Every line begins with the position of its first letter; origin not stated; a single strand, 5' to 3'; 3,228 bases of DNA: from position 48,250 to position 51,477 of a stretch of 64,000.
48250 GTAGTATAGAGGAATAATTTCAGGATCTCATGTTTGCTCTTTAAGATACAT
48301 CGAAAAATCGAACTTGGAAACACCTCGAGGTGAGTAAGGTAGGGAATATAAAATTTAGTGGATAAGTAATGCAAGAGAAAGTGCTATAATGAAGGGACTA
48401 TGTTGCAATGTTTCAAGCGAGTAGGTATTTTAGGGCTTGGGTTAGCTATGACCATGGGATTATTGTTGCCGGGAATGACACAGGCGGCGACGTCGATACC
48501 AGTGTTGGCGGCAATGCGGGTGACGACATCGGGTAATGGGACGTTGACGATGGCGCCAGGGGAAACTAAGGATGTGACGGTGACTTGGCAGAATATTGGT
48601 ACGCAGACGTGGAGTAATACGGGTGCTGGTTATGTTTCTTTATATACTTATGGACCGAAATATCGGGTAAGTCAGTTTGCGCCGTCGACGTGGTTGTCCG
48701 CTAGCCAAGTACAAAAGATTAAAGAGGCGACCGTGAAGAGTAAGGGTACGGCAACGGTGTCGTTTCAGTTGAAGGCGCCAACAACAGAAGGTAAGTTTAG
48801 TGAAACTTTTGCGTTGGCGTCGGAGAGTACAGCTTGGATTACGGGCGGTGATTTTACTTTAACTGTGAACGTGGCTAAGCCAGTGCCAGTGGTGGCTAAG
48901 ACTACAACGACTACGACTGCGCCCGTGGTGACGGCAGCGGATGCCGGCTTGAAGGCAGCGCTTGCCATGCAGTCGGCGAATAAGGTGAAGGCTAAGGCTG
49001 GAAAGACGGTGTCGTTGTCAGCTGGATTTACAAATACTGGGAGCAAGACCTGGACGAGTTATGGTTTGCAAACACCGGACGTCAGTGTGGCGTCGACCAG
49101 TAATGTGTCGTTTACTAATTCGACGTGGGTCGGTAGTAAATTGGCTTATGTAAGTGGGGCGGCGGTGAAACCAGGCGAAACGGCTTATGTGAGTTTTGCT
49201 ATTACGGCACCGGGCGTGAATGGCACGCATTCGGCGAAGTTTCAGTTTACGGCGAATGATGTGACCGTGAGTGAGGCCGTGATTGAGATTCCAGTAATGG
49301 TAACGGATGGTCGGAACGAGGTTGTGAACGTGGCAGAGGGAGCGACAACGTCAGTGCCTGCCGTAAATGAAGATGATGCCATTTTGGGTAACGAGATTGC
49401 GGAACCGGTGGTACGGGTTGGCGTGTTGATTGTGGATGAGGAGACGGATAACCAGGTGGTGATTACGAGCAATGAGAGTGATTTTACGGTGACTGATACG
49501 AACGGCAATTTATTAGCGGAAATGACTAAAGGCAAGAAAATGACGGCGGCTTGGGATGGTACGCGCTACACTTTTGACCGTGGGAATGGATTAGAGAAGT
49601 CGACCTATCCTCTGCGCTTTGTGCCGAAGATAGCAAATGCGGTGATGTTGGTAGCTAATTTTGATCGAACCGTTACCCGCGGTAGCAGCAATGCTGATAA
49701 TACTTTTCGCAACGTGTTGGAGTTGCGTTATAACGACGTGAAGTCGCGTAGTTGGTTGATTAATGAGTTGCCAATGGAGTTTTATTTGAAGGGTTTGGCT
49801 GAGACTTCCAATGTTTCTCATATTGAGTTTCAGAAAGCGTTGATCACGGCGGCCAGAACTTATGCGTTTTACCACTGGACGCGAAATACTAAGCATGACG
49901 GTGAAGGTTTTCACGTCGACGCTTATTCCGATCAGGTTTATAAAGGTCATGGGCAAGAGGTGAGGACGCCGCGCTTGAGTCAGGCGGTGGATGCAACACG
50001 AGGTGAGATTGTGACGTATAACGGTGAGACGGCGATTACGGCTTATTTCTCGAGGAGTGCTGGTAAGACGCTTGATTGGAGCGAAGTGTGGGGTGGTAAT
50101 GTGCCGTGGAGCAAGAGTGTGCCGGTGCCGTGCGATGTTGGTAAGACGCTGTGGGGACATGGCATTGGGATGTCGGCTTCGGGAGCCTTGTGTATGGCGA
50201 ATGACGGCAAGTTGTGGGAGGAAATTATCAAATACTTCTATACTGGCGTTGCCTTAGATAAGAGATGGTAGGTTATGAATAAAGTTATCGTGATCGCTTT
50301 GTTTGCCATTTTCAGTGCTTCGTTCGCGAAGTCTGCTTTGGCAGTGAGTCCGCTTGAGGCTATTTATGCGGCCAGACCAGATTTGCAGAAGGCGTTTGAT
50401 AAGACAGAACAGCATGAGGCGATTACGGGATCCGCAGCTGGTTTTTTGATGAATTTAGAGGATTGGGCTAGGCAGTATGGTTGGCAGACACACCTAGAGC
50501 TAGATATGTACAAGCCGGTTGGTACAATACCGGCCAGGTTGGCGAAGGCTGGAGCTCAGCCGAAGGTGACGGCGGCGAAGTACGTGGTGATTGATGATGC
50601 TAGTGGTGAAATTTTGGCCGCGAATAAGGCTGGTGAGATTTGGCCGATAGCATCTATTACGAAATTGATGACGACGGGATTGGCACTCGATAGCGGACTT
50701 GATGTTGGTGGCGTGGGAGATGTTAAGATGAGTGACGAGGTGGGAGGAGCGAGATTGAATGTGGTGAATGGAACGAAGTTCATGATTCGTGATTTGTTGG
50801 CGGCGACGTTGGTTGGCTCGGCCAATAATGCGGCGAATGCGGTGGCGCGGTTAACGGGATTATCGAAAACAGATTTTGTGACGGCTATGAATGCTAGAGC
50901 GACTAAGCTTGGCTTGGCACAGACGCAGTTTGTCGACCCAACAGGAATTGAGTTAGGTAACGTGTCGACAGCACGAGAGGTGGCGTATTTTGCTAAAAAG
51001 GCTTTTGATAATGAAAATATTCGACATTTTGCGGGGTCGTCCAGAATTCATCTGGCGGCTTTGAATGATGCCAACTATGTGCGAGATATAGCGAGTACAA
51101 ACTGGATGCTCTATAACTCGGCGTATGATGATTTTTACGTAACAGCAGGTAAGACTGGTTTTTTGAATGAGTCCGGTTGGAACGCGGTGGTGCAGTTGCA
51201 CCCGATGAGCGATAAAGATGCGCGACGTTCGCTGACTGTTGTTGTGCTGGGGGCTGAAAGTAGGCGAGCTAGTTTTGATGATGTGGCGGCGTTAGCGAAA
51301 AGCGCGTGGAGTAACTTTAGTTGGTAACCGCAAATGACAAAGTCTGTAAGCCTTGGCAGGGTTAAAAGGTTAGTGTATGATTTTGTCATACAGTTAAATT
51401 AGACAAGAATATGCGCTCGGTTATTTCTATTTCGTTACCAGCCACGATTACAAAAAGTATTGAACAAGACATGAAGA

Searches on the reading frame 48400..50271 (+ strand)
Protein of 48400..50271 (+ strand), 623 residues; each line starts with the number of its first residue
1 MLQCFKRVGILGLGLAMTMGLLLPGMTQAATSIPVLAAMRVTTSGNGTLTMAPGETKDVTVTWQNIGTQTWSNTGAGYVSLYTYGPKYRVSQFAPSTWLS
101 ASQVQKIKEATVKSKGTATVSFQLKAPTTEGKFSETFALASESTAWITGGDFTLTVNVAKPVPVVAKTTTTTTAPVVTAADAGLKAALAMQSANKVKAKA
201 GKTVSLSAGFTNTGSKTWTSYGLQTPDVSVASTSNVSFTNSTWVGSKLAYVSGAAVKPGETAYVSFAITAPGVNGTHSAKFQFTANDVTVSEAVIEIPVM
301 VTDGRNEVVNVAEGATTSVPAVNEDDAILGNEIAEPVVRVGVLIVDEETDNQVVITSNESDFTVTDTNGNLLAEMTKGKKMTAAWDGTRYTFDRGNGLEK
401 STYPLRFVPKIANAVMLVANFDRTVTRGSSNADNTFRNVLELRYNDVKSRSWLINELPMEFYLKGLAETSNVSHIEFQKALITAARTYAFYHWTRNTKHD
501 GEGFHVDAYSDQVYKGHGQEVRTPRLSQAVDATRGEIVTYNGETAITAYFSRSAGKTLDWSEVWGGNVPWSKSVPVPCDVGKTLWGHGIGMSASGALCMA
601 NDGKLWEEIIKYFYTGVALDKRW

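Call 16: search_protein_families(library=pfam, proteins=[window:48400-50271:+], max_evalue=0.00001)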
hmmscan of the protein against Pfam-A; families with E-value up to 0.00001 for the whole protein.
window:48400-50271:+ (623 aa): 2 families
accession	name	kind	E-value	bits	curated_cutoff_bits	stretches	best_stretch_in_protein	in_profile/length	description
PF08486.15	SpoIID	-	1.1e-13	52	23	1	450-540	4-97/97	Stage II sporulation protein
PF16158.11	N_BRCA1_IG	-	1.8e-10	41.8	28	0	50-157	7-107/108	Ig-like domain from next to BRCA1 gene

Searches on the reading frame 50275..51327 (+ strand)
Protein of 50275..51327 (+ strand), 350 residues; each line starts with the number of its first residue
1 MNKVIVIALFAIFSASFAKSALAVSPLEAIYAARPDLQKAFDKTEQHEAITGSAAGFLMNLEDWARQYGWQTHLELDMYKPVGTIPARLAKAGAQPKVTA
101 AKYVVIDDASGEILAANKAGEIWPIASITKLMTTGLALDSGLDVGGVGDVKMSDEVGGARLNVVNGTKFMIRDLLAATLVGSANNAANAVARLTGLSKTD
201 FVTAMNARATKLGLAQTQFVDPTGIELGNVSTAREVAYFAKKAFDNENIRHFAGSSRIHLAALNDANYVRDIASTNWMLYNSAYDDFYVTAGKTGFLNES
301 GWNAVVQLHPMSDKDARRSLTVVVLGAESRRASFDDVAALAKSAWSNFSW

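Call 16: search_protein_families(library=pfam, proteins=[window:50275-51327:+], max_evalue=0.00001)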
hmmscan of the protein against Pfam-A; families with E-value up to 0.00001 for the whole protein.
window:50275-51327:+ (350 aa): 2 families
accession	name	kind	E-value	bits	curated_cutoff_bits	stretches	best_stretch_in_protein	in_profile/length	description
PF00768.25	Peptidase_S11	-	8.5e-37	127.3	27.6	1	92-328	4-238/239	D-alanyl-D-alanine carboxypeptidase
PF13354.11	Beta-lactamase2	-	7.2e-07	29.2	22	1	109-298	8-191/214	Beta-lactamase enzyme family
